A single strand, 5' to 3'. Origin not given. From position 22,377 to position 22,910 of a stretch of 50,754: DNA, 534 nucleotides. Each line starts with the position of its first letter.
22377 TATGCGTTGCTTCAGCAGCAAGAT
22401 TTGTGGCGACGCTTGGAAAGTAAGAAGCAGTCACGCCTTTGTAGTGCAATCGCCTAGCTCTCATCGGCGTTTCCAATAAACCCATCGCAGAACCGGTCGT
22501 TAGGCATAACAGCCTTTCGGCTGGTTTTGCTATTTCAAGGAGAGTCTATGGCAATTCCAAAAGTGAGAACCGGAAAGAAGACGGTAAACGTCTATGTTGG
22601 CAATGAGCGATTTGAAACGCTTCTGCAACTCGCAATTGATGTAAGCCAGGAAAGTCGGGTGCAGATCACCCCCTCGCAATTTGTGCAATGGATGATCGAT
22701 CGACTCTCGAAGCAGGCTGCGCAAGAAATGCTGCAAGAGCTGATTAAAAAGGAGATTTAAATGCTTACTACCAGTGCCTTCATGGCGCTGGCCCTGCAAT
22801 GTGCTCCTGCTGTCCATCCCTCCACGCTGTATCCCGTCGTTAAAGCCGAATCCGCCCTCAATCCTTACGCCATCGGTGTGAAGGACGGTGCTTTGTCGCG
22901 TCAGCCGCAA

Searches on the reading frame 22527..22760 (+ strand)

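Call 3: search_protein_families(library=pfam, proteins=[window:22527-22760:+], max_evalue=0.1)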
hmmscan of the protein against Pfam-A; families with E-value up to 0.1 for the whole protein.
window:22527-22760:+ (77 aa): 5 families
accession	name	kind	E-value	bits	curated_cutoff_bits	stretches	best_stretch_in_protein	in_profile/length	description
PF10723.15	RepB-RCR_reg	-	0.028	14.8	21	1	8-59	30-75/81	Replication regulatory protein RepB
PF15977.11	HTH_46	-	0.046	14.2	29.3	1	31-75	7-50/68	Winged helix-turn-helix DNA binding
PF21754.2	DacZ_A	-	0.083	13.9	28.3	1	14-76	27-89/109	Probable sensor domain DacZ_A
PF00610.27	DEP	-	0.083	13.3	32.7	0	50-76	21-50/72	Domain found in Dishevelled, Egl-10, and Pleckstrin (DEP)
PF23965.1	DUF7293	-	0.097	13.2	27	0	12-40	8-40/54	Family of unknown function (DUF7293)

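Call 7: search_protein_families(library=ncbifam, proteins=[window:22527-22760:+], max_evalue=1)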
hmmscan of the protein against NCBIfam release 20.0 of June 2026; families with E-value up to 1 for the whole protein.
window:22527-22760:+ (77 aa): 0 families
